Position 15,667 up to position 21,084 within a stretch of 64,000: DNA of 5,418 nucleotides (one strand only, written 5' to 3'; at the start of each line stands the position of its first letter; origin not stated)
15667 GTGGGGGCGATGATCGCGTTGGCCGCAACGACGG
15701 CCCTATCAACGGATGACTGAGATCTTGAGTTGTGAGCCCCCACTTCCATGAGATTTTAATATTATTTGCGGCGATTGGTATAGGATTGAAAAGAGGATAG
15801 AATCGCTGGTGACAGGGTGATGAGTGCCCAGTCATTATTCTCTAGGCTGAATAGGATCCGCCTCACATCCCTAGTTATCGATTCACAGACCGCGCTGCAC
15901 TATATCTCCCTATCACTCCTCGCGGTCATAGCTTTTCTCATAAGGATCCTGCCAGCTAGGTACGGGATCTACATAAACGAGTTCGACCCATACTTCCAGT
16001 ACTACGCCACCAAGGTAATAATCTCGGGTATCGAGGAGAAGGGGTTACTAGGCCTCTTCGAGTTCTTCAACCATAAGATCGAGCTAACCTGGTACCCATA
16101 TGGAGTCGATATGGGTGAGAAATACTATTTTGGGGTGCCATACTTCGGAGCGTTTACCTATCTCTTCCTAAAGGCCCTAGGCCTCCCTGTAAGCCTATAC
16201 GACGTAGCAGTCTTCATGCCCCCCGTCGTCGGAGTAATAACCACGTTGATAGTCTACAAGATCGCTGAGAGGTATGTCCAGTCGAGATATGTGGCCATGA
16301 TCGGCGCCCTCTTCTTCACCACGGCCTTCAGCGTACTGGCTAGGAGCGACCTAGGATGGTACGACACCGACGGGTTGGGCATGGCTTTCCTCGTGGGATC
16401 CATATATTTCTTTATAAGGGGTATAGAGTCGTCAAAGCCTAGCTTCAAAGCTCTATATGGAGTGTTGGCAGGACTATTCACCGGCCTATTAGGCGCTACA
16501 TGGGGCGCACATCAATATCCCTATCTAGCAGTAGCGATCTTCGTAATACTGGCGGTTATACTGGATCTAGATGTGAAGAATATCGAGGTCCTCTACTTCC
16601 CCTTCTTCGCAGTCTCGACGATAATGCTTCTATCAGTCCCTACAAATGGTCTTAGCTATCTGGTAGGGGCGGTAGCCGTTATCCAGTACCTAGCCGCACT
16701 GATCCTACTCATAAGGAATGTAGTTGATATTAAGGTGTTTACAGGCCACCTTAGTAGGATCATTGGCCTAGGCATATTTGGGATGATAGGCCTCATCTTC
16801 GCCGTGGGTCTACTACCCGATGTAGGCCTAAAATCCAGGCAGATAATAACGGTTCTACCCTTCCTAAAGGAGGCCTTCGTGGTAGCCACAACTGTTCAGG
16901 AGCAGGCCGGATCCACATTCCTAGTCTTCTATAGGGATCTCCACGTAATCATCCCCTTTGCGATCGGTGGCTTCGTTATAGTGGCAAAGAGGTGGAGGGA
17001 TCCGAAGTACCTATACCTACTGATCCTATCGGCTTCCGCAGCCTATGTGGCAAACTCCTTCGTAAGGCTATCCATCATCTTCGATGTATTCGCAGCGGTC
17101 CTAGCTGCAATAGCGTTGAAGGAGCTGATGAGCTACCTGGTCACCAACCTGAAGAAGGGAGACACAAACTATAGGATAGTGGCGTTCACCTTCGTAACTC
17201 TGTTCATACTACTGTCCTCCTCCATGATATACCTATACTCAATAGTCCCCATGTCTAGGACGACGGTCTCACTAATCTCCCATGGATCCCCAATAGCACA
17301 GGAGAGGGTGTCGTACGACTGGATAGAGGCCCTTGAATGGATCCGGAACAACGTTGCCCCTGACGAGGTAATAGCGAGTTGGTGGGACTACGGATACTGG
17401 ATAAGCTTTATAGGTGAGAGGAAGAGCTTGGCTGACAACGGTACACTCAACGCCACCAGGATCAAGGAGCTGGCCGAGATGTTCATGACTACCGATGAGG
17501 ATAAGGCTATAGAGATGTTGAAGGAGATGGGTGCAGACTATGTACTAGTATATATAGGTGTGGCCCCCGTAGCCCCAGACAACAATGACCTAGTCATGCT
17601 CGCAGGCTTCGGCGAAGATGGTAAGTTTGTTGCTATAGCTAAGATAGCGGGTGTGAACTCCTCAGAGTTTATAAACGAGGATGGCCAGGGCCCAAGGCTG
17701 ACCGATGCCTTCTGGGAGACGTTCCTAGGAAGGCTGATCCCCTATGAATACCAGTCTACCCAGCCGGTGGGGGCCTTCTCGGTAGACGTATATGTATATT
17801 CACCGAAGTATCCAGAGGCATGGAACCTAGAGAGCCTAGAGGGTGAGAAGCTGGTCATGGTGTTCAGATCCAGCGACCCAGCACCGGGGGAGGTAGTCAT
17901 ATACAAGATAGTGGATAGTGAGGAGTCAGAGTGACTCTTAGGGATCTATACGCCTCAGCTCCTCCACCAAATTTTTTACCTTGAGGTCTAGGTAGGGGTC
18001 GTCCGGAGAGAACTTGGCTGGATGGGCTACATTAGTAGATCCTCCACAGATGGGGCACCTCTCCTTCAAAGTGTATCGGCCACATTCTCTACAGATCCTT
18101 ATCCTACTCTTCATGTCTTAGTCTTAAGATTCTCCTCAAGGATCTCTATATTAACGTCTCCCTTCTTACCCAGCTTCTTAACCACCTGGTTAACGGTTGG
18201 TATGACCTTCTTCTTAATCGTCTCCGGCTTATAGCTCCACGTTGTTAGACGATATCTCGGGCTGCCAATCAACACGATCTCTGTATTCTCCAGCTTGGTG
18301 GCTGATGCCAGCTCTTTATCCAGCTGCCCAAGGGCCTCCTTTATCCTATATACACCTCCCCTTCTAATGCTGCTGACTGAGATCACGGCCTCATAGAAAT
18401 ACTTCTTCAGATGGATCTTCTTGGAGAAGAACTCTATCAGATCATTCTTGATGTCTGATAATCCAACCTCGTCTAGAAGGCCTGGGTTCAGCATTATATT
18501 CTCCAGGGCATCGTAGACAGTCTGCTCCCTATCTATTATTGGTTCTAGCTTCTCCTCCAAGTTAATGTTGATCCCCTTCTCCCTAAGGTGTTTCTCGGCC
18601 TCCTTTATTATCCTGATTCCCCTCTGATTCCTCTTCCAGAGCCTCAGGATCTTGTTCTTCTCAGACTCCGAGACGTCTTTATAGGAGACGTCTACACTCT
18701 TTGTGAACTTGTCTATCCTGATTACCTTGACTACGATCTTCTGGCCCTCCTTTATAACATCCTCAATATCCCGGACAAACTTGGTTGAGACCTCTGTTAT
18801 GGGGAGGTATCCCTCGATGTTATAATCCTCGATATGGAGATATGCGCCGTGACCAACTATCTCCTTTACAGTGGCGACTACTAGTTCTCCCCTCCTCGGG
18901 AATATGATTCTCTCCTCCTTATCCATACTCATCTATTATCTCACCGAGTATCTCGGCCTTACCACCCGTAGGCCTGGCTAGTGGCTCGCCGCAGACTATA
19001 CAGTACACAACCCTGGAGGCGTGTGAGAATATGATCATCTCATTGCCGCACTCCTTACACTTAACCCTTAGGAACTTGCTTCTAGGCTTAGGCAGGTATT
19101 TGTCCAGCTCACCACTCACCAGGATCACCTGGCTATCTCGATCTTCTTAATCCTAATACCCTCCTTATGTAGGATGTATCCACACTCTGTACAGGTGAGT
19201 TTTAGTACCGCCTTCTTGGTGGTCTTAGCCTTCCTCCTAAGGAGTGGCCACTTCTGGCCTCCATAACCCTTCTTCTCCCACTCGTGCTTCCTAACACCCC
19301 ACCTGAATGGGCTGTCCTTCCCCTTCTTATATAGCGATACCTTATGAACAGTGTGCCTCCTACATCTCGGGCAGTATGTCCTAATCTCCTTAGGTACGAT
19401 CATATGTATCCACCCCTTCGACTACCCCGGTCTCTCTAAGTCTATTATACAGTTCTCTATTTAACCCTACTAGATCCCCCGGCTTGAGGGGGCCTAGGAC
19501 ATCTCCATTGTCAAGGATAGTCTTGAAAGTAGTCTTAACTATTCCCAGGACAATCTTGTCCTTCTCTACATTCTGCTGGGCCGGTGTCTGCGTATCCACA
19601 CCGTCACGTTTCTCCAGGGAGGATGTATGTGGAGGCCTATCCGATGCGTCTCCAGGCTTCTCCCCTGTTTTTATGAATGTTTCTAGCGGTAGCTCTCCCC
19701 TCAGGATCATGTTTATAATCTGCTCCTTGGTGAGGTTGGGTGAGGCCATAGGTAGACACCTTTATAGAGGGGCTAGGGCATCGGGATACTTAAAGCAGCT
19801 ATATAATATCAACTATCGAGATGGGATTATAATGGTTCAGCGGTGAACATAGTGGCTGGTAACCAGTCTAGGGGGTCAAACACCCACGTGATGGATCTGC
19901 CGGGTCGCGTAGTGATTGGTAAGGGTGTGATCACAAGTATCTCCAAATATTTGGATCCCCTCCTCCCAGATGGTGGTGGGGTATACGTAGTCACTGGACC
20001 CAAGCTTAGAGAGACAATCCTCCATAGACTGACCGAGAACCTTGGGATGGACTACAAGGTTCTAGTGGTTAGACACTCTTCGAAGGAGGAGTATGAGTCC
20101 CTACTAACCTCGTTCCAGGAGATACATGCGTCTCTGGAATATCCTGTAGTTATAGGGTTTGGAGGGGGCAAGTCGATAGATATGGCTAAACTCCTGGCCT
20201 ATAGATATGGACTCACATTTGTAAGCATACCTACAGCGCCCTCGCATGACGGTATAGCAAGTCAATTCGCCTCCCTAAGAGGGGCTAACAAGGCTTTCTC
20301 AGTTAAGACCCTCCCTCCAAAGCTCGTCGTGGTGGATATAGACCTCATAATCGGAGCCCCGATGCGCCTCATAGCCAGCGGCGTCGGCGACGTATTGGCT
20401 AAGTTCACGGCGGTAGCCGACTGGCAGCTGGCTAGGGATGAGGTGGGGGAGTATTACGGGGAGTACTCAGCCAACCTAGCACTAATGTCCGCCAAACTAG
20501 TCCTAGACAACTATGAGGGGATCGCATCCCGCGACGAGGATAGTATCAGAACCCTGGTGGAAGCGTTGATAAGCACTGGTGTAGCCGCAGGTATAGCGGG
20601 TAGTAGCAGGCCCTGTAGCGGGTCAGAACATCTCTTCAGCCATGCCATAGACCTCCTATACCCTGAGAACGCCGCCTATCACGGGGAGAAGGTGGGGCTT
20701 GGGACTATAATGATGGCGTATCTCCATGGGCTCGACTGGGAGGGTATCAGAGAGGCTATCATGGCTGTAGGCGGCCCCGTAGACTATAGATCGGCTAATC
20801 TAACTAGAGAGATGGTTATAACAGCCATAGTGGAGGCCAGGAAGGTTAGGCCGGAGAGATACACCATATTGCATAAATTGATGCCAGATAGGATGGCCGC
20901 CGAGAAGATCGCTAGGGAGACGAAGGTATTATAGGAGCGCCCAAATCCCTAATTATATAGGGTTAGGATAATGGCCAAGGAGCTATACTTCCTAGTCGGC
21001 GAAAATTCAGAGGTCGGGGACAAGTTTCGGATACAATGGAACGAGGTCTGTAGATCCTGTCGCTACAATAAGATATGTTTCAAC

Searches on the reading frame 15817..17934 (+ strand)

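Call 72: search_protein_families(library=pfam, proteins=[window:15817-17934:+], max_evalue=0.00001)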
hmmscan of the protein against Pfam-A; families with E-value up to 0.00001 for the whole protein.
window:15817-17934:+ (705 aa): 3 families
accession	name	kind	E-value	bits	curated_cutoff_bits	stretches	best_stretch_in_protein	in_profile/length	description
PF02516.20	STT3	-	8.7e-21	75.3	24.5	1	47-471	23-402/405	Oligosaccharyl transferase STT3, N-terminal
PF22627.1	AglB_core-like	-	5.1e-10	40.1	27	1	519-578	47-106/111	AglB core domain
PF21436.2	STT3-PglB_core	-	3.4e-07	31.3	23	1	516-569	2-54/131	STT3/PglB/AglB core domain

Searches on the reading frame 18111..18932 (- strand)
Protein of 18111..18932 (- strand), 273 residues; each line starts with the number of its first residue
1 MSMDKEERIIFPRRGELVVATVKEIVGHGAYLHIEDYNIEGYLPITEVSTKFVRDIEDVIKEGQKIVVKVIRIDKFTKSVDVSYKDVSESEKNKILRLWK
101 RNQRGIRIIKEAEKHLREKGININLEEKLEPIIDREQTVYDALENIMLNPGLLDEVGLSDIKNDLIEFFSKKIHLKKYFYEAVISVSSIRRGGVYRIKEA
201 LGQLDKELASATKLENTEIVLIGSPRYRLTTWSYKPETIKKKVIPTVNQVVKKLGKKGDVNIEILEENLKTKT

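Call 72: search_protein_families(library=pfam, proteins=[window:18111-18932:-], max_evalue=0.00001)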
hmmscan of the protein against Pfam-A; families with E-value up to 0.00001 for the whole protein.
window:18111-18932:- (273 aa): 2 families
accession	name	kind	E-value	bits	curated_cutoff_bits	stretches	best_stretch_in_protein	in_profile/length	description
PF07541.17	EIF_2_alpha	-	7.6e-15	55.3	22.8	1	129-231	6-109/114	Eukaryotic translation initiation factor 2 alpha subunit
PF00575.29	S1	-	1.2e-13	51.7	22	1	13-85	3-74/74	S1 RNA binding domain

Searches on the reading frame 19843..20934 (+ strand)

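Call 72: search_protein_families(library=pfam, proteins=[window:19843-20934:+], max_evalue=0.00001)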
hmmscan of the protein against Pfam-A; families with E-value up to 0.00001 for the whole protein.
window:19843-20934:+ (363 aa): 2 families
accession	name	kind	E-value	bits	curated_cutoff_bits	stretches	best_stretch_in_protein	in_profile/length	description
PF13685.12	Fe-ADH_2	-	3e-26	92.6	28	1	24-173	1-149/149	Iron-containing alcohol dehydrogenase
PF00465.25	Fe-ADH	-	1.6e-14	54.3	31.3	1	20-165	1-167/168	Iron-containing alcohol dehydrogenase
